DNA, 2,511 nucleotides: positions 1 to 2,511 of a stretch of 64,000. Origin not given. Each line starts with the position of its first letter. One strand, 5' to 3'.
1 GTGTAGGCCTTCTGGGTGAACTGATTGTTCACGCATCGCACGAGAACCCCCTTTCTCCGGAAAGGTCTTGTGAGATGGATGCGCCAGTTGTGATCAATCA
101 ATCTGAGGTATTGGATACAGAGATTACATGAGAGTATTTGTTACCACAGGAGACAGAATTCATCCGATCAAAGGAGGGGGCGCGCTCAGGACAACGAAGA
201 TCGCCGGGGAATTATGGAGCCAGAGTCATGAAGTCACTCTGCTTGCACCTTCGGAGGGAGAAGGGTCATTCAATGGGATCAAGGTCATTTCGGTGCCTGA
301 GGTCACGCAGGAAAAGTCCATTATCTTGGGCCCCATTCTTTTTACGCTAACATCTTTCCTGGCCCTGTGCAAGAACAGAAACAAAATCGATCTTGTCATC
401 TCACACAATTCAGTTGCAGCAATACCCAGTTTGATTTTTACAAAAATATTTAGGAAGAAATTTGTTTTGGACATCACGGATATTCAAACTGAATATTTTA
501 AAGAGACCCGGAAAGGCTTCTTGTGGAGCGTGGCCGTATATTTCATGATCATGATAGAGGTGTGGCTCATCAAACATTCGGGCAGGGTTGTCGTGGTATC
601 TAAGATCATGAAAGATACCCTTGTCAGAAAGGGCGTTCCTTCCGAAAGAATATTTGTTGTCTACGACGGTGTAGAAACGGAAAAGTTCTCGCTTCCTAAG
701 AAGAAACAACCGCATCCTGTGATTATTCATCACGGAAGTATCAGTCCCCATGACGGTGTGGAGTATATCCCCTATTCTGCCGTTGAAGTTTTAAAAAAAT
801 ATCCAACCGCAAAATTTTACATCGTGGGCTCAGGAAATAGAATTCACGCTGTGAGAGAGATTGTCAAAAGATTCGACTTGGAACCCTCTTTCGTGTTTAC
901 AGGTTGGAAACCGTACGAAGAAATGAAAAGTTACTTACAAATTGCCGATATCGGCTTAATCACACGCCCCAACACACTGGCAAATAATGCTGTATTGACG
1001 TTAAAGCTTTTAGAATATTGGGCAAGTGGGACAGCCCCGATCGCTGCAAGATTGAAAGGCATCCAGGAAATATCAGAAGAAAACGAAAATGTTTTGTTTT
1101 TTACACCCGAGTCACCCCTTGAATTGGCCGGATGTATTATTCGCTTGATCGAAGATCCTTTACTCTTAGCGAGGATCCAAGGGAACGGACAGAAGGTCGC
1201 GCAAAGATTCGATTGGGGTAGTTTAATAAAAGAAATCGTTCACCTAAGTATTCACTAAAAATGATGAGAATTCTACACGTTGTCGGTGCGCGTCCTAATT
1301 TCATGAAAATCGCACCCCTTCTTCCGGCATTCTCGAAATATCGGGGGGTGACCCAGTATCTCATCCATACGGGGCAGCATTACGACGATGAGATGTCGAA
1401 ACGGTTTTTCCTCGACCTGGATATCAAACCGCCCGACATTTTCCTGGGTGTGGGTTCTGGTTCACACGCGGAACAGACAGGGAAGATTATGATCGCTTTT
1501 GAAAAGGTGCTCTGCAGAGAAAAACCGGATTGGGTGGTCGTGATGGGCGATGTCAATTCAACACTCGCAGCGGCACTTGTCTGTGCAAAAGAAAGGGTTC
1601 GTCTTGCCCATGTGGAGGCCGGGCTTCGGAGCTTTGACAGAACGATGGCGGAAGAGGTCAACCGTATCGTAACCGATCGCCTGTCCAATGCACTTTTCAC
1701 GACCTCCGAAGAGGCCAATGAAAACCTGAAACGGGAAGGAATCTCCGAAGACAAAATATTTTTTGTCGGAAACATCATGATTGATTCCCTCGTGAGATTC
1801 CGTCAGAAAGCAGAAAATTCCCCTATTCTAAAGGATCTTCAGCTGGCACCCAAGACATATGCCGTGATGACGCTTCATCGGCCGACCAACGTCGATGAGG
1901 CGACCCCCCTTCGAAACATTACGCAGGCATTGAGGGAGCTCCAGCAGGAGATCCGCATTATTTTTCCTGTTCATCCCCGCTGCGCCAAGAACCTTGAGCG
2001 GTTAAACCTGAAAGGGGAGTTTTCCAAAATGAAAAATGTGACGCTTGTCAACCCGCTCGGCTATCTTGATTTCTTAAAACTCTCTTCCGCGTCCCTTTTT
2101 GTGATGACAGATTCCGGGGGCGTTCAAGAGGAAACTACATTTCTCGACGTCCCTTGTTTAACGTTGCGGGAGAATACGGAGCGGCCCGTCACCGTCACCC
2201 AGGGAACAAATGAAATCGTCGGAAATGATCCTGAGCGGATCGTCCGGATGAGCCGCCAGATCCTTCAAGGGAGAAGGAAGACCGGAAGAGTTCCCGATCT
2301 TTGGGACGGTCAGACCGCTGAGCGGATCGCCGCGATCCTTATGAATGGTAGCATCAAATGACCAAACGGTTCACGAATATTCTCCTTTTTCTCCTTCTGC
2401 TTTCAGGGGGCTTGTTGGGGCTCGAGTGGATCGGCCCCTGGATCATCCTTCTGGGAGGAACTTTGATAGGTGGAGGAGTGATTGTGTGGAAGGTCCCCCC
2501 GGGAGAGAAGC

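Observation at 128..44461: About 44-kb single-strand glycan biosynthesis super-cluster predicting a heavily decorated heteropolysaccharide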

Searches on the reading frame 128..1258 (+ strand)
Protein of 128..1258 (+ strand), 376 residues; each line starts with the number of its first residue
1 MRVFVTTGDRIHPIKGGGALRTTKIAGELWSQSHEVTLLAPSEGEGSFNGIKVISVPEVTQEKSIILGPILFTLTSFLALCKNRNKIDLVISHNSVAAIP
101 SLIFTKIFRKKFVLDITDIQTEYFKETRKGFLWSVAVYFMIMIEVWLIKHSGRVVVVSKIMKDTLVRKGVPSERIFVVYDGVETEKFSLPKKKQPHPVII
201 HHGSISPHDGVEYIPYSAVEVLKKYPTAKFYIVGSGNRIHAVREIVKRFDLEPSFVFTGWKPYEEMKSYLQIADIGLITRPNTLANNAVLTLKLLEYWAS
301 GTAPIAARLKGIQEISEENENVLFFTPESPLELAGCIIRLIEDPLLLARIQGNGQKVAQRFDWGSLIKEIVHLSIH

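Call 3: search_protein_families(library=pfam, proteins=[window:128-1258:+])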
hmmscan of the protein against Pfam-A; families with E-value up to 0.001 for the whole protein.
window:128-1258:+ (376 aa): 5 families
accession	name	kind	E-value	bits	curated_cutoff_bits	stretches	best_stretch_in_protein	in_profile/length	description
PF13692.12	Glyco_trans_1_4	-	2.9e-18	66.9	27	1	197-343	2-142/142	Glycosyl transferases group 1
PF00534.26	Glycos_transf_1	-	1.4e-17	64.2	26.4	1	190-356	9-171/172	Glycosyl transferases group 1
PF13439.12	Glyco_transf_4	-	2.1e-16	60.9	28.5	1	16-186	2-170/170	Glycosyltransferase Family 4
PF13579.12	Glyco_trans_4_4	-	8.6e-13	49.4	29.7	1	16-179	1-156/158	Glycosyl transferase 4-like domain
PF13524.12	Glyco_trans_1_2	-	6.1e-10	39.7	25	1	219-368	6-140/144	Glycosyl transferase-like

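Call 15: search_protein_families(library=ncbifam, proteins=[window:128-1258:+], max_evalue=0.00001)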
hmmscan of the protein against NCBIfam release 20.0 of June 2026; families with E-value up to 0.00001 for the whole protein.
window:128-1258:+ (376 aa): 13 families
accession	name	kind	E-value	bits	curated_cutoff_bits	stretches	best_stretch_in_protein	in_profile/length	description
TIGR04063.1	stp3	hypoth_equivalog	2.6e-20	72.7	442.05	1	138-367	145-385/397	TIGR04063 family PEP-CTERM/XrtA system glycosyltransferase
NF007640.0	PRK10307.1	subfamily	4.5e-16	58.8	276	1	72-360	91-389/411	WcaI family glycosyltransferase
TIGR03999.1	thiol_BshA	equivalog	1.2e-11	44.2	273.7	1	15-368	11-364/375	N-acetyl-alpha-D-glucosaminyl L-malate synthase BshA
NF047676.1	TeichurnBiosyTuaH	equivalog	1.9e-11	43.5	550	1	110-372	119-382/384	teichuronic acid biosynthesis protein TuaH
TIGR04005.1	wcaL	equivalog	4.1e-09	35.8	537.6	1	153-366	177-395/406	colanic acid biosynthesis glycosyltransferase WcaL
NF041010.1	glycosy_Agl16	equivalog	5.2e-09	35.4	575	1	143-370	126-344/352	glycosylation protein Agl16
TIGR02149.1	glgA_Coryne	subfamily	5.7e-09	35.6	302.4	1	1-195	1-191/391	glycogen synthase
NF047880.1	glyco_SdgA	exception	1.2e-08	33.9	800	1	159-364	278-477/488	serine-aspartate repeat adhesin O-glycosyltransferase SdgA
NF049988.1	MGlcDAGSynMgs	equivalog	1.8e-08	34.2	400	1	217-363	234-373/398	alpha-monoglucosyldiacylglycerol synthase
TIGR04157.1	glyco_rSAM_CFB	subfamily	9e-08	31.5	400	1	143-278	162-306/406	TIGR04157 family glycosyltransferase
NF007396.0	PRK09922.1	equivalog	3.9e-06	26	385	1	149-341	134-324/361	lipopolysaccharide 1,6-galactosyltransferase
TIGR03449.1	mycothiol_MshA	equivalog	4.8e-06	25.7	462.5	1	147-370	161-396/406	D-inositol-3-phosphate glycosyltransferase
NF041876.1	EPS_EpsE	equivalog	7.6e-06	25.4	400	0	169-362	182-381/389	exopolysaccharide biosynthesis GT4 family glycosyltransferase EpsE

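Call 23: find_encoding_contigs(protein=window:128-1258:+, flank=10000, max_places=4)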
Protein window:128-1258:+ (376 aa): 2 contigs read that carry it; 2 places shown.
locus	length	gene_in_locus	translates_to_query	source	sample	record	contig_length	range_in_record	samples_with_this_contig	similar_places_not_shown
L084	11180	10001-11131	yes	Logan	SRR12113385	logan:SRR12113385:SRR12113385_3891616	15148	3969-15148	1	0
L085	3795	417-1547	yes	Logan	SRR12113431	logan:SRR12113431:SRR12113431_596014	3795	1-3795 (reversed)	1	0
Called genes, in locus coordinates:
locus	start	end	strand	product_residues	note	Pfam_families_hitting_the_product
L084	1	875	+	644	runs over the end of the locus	PF13231:PMT_2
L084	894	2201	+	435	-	PF04413:Glycos_transf_N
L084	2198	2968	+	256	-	PF02348:CTP_transf_3, PF12804:NTP_transf_3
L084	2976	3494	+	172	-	PF08282:Hydrolase_3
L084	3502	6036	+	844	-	PF13439:Glyco_transf_4, PF13579:Glyco_trans_4_4, PF20706:GT4-conflict (faint), PF00534:Glycos_transf_1, PF13692:Glyco_trans_1_4, PF27533:CapK_C (weak)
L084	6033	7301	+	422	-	PF03901:Glyco_transf_22 (weak), PF13231:PMT_2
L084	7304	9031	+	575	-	PF02366:PMT, PF13231:PMT_2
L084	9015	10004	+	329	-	PF00535:Glycos_transf_2, PF10111:Glyco_tranf_2_2 (weak), PF13641:Glyco_tranf_2_3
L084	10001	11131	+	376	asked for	PF13439:Glyco_transf_4, PF13579:Glyco_trans_4_4, PF00534:Glycos_transf_1, PF13692:Glyco_trans_1_4, PF13524:Glyco_trans_1_2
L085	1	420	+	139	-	?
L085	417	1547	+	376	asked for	PF13439:Glyco_transf_4, PF13579:Glyco_trans_4_4, PF00534:Glycos_transf_1, PF13692:Glyco_trans_1_4, PF13524:Glyco_trans_1_2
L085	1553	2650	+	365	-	PF02350:Epimerase_2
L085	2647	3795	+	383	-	?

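Call 46: search_protein_families(library=ncbifam, proteins=[L084:894-2201:+, L084:2198-2968:+, L084:2976-3494:+, L084:3502-6036:+, L084:6033-7301:+, L084:7304-9031:+, L084:9015-10004:+], max_evalue=1e-8)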
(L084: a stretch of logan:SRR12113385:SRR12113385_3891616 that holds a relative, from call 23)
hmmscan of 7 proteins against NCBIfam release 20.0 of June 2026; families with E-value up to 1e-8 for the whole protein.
L084:894-2201:+ (435 aa): 5 families
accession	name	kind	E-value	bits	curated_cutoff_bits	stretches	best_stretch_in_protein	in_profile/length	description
NF004388.0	PRK05749.1-4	equivalog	2.9e-48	164.5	438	1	31-434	30-421/425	lipid IV(A) 3-deoxy-D-manno-octulosonic acid transferase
NF004385.0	PRK05749.1-1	equivalog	9.2e-29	100.3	590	1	18-430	15-416/425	lipid IV(A) 3-deoxy-D-manno-octulosonic acid transferase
NF004389.0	PRK05749.1-5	equivalog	2.7e-28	99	363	1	51-395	44-372/402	lipid IV(A) 3-deoxy-D-manno-octulosonic acid transferase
NF004386.0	PRK05749.1-2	equivalog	1.2e-27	96.8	524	1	34-434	32-427/433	lipid IV(A) 3-deoxy-D-manno-octulosonic acid transferase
NF004387.0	PRK05749.1-3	equivalog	2.5e-25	89.1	617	1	54-429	55-418/440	lipid IV(A) 3-deoxy-D-manno-octulosonic acid transferase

L084:2198-2968:+ (256 aa): 6 families
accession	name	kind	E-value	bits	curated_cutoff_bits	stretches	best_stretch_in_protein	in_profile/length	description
NF009905.0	PRK13368.1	subfamily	3.6e-89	298.3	255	1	1-241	1-241/243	3-deoxy-manno-octulosonate cytidylyltransferase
NF003952.0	PRK05450.1-5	subfamily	5.9e-88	294.2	193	1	1-240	1-247/250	3-deoxy-manno-octulosonate cytidylyltransferase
NF003950.0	PRK05450.1-3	subfamily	6.8e-76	254.9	234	1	1-239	1-243/248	3-deoxy-manno-octulosonate cytidylyltransferase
NF003948.0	PRK05450.1-1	equivalog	6.5e-62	209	281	1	1-240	4-245/248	3-deoxy-manno-octulosonate cytidylyltransferase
TIGR00466.1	kdsB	equivalog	1.1e-54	185.4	155.2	1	1-231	1-240/241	3-deoxy-manno-octulosonate cytidylyltransferase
TIGR03584.1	PseF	equivalog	3.5e-12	46.4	205.7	1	4-122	1-128/222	pseudaminic acid cytidylyltransferase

L084:2976-3494:+ (172 aa): 8 families
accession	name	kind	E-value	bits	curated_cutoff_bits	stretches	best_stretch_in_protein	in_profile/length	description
TIGR01670.1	KdsC-phosphatas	subfamily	1.4e-38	132.3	106.95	1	1-154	5-153/154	3-deoxy-D-manno-octulosonate 8-phosphate phosphatase, YrbI family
NF007019.0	PRK09484.1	equivalog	3.2e-34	118.2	208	1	2-158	30-181/187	3-deoxy-manno-octulosonate-8-phosphatase KdsC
TIGR02726.1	phenyl_P_delta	equivalog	4.1e-28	98.7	281.95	1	2-157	12-162/169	phenylphosphate carboxylase subunit delta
NF058599.1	KDN-9-PPhBT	equivalog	1.1e-23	84.2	180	1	22-151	22-151/152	3-deoxy-D-glycero-D-galacto-nonulopyranosonate 9-phosphatase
NF002245.0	PRK01158.1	equivalog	7.9e-13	48.2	198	1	74-150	154-229/233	phosphoglycolate phosphatase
TIGR01487.1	Pglycolate_arch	equivalog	9.4e-13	48.5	122.75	1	74-142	144-212/215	phosphoglycolate phosphatase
TIGR00099.1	Cof-subfamily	subfamily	4e-11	43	137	1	73-145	184-255/256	Cof-type HAD-IIB family hydrolase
NF007806.0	PRK10513.1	equivalog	2.1e-09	37.2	273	0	74-146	193-264/270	sugar-phosphatase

L084:3502-6036:+ (844 aa): 28 families (the best 25 are shown)
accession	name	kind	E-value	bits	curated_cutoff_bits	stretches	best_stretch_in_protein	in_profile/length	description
TIGR03088.1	stp2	hypoth_equivalog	5e-41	141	409.05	1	5-382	2-372/374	TIGR03088 family PEP-CTERM/XrtA system glycosyltransferase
NF045666.1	DVU1553_fam_AMP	equivalog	1.3e-35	123.1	300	1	582-734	170-326/331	DVU_1553 family AMP-dependent CoA ligase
TIGR03999.1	thiol_BshA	equivalog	1e-32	113.5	273.7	1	143-383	140-373/375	N-acetyl-alpha-D-glucosaminyl L-malate synthase BshA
TIGR04063.1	stp3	hypoth_equivalog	9.9e-28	97.1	442.05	1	162-375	170-387/397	TIGR04063 family PEP-CTERM/XrtA system glycosyltransferase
TIGR03449.1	mycothiol_MshA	equivalog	3e-25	89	462.5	1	82-381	99-401/406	D-inositol-3-phosphate glycosyltransferase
NF041878.1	paak_haloarch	equivalog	9.5e-24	83.7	700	1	625-814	205-397/427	phenylacetate--CoA ligase PaaK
NF041876.1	EPS_EpsE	equivalog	1.4e-22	80.5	400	1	205-375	211-388/389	exopolysaccharide biosynthesis GT4 family glycosyltransferase EpsE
NF053551.1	FlxY_rubin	equivalog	1.7e-22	79.7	520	1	639-824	221-405/424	flexirubin biosynthesis putative acyl-CoA ligase FlxY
NF038229.1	Glyco4_Geo_Pelo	equivalog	4.2e-20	72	400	1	151-384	112-337/338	GPMC system family 4 glycosyltransferase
TIGR04157.1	glyco_rSAM_CFB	subfamily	3.1e-18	66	400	1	152-330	173-348/406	TIGR04157 family glycosyltransferase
TIGR02155.1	PA_CoA_ligase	equivalog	3.1e-18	65.5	646.3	1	588-744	161-322/422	phenylacetate--CoA ligase PaaK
TIGR02149.1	glgA_Coryne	subfamily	7.9e-18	64.7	302.4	1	148-381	144-388/391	glycogen synthase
NF041217.1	BagE_FevW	exception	1.1e-15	57.5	800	1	618-733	190-306/424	bagremycin/ferroverdin synthetase BagE/FevW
NF047684.1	TeichurnBiosyTuaC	equivalog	2.5e-15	56.3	550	1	100-383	124-389/391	teichuronic acid biosynthesis protein TuaC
NF050063.1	ProtGlycPglJ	equivalog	1.5e-14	54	500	1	152-375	148-358/363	N-acetylgalactosamine-N,N'-diacetylbacillosaminyl-diphospho-undecaprenol 4-alpha-N-acetylgalactosaminyltransferase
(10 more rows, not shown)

L084:6033-7301:+ (422 aa): 0 families

L084:7304-9031:+ (575 aa): 0 families

L084:9015-10004:+ (329 aa): 11 families
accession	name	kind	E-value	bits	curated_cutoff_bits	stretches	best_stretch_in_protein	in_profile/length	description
NF007986.1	PRK10714.1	equivalog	1.1e-63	215.2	529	1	3-296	3-294/316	undecaprenyl-phosphate 4-deoxy-4-formamido-L-arabinose transferase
NF047588.1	GlcsyltransPgfSStrep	equivalog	1.2e-43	149.5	500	1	8-297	3-289/308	glycosyltransferase PgfS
TIGR04182.1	glyco_TIGR04182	equivalog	4.4e-24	85.4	325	1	8-301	2-288/293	S-layer glycoprotein N-glycosyltransferase AglJ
TIGR03937.1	PgaC_IcaA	equivalog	4.3e-21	75.3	422.3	1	4-115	43-152/407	poly-beta-1,6-N-acetyl-D-glucosamine synthase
NF007482.0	PRK10073.1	equivalog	4.2e-17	62.2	423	1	1-111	1-108/334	glycosyltransferase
NF041391.1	DPhHxTase_Halo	equivalog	3.4e-14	52.4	375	1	14-210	3-194/213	dolichyl-phosphate hexose transferase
NF041875.1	EPS_EpsD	equivalog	1.5e-13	50.9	370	1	8-120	1-111/325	exopolysaccharide biosynthesis glycosyltransferase EpsD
TIGR03111.1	glyc2_xrt_Gpos1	hypoth_equivalog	6.4e-12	45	363.95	1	5-117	48-160/439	TIGR03111 family XrtG-associated glycosyltransferase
TIGR04283.1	glyco_like_mftF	equivalog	4.3e-11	42.8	182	1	8-102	1-86/221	TIGR04283 family arsenosugar biosynthesis glycosyltransferase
TIGR03965.1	mycofact_glyco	equivalog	9.4e-10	37.9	280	1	5-113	73-179/467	mycofactocin biosynthesis glycosyltransferase MftF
NF010496.0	PRK13915.1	equivalog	2.3e-09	36.8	262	1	5-113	30-142/307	glucosyl-3-phosphoglycerate synthase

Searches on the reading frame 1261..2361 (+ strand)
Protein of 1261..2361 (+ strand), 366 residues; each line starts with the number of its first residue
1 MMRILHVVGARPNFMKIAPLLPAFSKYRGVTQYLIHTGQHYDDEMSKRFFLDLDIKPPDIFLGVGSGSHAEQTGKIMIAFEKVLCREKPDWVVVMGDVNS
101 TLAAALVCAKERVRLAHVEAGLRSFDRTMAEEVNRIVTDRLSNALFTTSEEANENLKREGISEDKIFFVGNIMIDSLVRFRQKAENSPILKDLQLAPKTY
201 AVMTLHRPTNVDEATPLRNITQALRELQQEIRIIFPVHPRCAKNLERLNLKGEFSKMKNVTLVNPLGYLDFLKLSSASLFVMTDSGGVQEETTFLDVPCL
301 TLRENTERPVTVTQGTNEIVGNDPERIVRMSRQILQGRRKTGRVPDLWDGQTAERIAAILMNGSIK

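Call 3: search_protein_families(library=pfam, proteins=[window:1261-2361:+])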
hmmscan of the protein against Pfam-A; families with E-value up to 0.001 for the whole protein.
window:1261-2361:+ (366 aa): 1 family
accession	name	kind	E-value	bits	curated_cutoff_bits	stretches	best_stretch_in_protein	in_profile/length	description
PF02350.25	Epimerase_2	-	1.6e-110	369.7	30.6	1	27-360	6-346/347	UDP-N-acetylglucosamine 2-epimerase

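Call 15: search_protein_families(library=ncbifam, proteins=[window:1261-2361:+], max_evalue=0.00001)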
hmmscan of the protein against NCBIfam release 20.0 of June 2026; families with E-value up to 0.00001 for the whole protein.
window:1261-2361:+ (366 aa): 2 families
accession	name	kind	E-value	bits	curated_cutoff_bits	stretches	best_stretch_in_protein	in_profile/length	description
TIGR00236.1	wecB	equivalog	1.2e-104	350.4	210.15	1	2-362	1-364/366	non-hydrolyzing UDP-N-acetylglucosamine 2-epimerase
TIGR03568.1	NeuC_NnaA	equivalog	1.7e-26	93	235.9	1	3-300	2-304/365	UDP-N-acetylglucosamine 2-epimerase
